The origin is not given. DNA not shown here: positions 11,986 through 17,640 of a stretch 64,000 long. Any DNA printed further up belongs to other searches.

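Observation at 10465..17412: Single iterative type I PKS (KS-AT-DH-KR-ACP, no TE) paired with an aryl-AMP ligase: aromatic-acid cassette of 6-methylsalicylate/naphthoate type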

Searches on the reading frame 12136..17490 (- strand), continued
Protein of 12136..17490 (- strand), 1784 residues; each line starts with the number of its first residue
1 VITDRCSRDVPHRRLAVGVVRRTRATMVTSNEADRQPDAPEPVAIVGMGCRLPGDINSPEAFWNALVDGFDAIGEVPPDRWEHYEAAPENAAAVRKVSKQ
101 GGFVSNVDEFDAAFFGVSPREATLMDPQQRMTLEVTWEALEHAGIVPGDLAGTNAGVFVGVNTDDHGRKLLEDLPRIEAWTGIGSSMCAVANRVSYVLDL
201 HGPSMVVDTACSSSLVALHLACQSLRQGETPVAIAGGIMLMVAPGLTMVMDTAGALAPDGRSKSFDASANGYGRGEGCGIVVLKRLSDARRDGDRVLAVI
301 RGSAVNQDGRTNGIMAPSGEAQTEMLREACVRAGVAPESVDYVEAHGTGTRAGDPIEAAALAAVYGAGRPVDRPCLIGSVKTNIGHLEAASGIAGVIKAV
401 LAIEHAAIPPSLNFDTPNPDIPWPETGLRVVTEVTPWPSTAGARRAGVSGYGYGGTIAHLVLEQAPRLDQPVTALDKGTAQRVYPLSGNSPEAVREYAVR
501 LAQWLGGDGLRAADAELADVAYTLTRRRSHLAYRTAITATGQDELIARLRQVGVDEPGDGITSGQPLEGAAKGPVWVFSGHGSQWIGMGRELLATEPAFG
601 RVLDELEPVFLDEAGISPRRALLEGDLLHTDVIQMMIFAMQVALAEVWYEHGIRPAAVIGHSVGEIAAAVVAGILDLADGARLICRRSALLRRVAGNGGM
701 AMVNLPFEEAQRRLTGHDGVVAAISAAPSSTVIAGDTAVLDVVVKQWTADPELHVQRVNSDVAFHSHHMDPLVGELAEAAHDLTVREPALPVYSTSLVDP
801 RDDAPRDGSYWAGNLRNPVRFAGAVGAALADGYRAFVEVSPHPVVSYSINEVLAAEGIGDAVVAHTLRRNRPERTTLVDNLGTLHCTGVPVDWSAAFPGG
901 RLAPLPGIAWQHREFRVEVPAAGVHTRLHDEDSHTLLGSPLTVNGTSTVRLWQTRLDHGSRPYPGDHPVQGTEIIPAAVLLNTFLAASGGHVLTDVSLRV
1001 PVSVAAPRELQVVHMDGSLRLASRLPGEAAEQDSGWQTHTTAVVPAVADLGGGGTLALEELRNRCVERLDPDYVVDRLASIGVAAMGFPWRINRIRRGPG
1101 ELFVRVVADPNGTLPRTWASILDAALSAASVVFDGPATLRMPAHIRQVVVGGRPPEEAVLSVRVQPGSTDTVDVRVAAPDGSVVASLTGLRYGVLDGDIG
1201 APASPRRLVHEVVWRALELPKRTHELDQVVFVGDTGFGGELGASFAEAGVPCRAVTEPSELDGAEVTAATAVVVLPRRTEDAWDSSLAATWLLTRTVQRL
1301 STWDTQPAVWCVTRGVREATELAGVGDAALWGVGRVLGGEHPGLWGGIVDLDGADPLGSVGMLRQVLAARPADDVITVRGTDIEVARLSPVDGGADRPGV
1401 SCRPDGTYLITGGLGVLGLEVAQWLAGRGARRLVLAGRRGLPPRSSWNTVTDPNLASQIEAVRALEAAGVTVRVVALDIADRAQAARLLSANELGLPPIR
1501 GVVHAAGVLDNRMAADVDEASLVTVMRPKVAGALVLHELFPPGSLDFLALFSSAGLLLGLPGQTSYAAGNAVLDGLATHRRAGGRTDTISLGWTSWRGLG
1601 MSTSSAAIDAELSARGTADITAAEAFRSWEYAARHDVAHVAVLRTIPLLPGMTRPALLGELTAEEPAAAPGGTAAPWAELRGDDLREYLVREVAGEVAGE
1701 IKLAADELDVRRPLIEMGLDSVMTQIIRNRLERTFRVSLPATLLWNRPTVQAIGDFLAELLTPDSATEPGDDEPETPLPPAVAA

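Call 49: list_cluster_members(proteins=[P0033, P0068, P0095, P0059, P0089, P0022, P0048, P0091])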
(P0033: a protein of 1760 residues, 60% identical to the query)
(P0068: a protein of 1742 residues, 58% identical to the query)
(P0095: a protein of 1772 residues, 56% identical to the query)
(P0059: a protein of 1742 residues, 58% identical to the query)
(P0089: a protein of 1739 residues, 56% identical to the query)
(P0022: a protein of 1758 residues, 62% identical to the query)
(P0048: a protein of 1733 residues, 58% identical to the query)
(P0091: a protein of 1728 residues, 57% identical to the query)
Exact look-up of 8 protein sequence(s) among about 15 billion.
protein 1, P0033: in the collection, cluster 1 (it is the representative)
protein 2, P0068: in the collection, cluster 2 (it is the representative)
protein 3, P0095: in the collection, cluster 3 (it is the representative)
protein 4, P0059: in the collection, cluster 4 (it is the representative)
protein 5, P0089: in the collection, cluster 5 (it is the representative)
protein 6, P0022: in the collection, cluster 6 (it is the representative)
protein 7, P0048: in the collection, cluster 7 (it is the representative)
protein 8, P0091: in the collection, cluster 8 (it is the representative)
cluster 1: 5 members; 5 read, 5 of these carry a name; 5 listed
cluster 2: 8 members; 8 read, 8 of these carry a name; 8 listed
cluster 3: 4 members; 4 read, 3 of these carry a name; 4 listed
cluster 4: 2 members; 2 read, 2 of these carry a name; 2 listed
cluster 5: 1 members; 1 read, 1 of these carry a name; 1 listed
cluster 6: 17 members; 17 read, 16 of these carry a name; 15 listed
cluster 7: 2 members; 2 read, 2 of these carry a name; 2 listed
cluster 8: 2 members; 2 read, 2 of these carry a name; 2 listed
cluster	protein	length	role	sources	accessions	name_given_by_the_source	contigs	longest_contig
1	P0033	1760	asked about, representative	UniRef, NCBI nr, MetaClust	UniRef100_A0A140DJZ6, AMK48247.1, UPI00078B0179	6-methylsalicylic acid synthase n=1 Tax=Streptomyces gandocaensis TaxID=1649596 ... | 6-methylsalicylic acid synthase [Streptomyces gandocaensis] | status=active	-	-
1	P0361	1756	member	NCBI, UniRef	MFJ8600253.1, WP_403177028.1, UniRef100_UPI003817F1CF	type I polyketide synthase [Streptomyces shenzhenensis] | type I polyketide synthase n=1 Tax=Streptomyces shenzhenensis TaxID=943815 ...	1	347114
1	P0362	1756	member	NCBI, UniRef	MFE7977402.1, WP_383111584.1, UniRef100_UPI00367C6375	type I polyketide synthase [Streptomyces shenzhenensis] | type I polyketide synthase n=2 Tax=Streptomyces shenzhenensis TaxID=943815 ...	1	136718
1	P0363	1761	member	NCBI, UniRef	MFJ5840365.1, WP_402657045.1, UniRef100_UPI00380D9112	type I polyketide synthase [Streptomyces shenzhenensis] | type I polyketide synthase n=1 Tax=Streptomyces shenzhenensis TaxID=943815 ...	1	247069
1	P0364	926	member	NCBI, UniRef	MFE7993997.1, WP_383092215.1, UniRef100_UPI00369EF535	SDR family NAD(P)-dependent oxidoreductase, partial [Streptomyces shenzhenensis] | SDR family NAD(P)-dependent oxidoreductase n=1 Tax=Streptomyces shenzhenensis ...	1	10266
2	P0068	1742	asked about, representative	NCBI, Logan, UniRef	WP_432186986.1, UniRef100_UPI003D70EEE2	type I polyketide synthase [Streptomyces sp. Tue6028] | type I polyketide synthase n=1 Tax=Streptomyces sp. Tue6028 TaxID=2036037 ...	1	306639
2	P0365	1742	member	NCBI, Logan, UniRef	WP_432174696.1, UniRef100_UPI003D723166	type I polyketide synthase [Streptomyces sp. Tue6028] | type I polyketide synthase n=1 Tax=Streptomyces sp. Tue6028 TaxID=2036037 ...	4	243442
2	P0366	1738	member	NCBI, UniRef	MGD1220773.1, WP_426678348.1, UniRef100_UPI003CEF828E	type I polyketide synthase [Streptomyces krungchingensis] | type I polyketide synthase n=1 Tax=Streptomyces krungchingensis TaxID=1565034 ...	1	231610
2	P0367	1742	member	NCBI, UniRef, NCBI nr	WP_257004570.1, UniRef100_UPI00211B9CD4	type I polyketide synthase [Streptomyces sp. Tue6028] | type I polyketide synthase n=1 Tax=Streptomyces sp. Tue6028 TaxID=2036037 ...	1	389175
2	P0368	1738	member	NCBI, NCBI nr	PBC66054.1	beta-ketoacyl synthase [Streptomyces sp. Tue6028]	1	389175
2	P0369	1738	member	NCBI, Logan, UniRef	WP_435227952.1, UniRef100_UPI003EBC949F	type I polyketide synthase [Streptomyces sp. Tue6028] | type I polyketide synthase n=1 Tax=Streptomyces sp. Tue6028 TaxID=2036037 ...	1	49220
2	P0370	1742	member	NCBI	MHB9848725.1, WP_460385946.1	type I polyketide synthase [Streptomyces krungchingensis]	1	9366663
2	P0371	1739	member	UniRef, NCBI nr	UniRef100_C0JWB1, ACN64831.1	PokM1 n=1 Tax=Streptomyces diastatochromogenes TaxID=42236 RepID=C0JWB1_STRDA | PokM1 [Streptomyces diastatochromogenes]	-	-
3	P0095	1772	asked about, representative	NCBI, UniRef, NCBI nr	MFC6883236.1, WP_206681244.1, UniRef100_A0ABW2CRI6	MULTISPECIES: type I polyketide synthase [Actinomadura] | Type I polyketide synthase n=1 Tax=Actinomadura yumaensis TaxID=111807 ... | type I polyketide synthase [Actinomadura sp. J1-007]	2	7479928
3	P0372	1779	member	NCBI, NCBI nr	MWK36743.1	acyltransferase domain-containing protein [Actinomadura sp. J1-007]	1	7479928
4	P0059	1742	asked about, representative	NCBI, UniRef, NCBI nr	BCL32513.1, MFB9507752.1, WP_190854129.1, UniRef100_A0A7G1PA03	type I polyketide synthase [Streptomyces aurantiacus] | Phthiocerol synthesis polyketide synthase type I PpsA n=1 Tax=Streptomyces aurantiacus ...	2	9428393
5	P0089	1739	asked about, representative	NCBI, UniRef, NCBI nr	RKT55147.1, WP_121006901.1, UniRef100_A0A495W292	type I polyketide synthase [Saccharothrix australiensis] | 6-methylsalicylic acid synthase n=1 Tax=Saccharothrix australiensis TaxID=2072 ...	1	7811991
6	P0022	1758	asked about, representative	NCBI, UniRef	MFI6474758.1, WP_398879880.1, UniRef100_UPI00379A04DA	type I polyketide synthase [Streptomyces sp. NPDC050516] | type I polyketide synthase n=1 Tax=Streptomyces sp. NPDC050516 TaxID=3365621 ...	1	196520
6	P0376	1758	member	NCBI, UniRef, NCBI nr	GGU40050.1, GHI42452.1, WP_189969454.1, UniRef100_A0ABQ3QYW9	type I polyketide synthase [Streptomyces violascens] | Phthiocerol synthesis polyketide synthase type I PpsA n=1 Tax=Streptomyces violascens ...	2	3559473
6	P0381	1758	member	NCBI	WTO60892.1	type I polyketide synthase [Streptomyces sp. NBC_00212]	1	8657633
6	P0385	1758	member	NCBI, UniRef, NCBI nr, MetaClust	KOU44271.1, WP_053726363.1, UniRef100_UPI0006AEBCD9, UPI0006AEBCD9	type I polyketide synthase [Streptomyces sp. WM6378] | type I polyketide synthase n=1 Tax=Streptomyces sp. WM6378 TaxID=1415557 ... | status=active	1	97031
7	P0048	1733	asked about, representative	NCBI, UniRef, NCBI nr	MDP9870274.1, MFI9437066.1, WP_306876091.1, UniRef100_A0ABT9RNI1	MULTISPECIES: type I polyketide synthase [Streptosporangium] | 6-methylsalicylic acid synthase n=1 Tax=Streptosporangium brasiliense TaxID=47480 ... | type I polyketide synthase [Streptosporangium brasiliense]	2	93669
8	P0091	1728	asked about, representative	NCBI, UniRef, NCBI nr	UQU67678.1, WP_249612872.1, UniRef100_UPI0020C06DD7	type I polyketide synthase [Couchioplanes caeruleus] | type I polyketide synthase n=1 Tax=Couchioplanes caeruleus TaxID=56438 RepID=UPI0020C06DD7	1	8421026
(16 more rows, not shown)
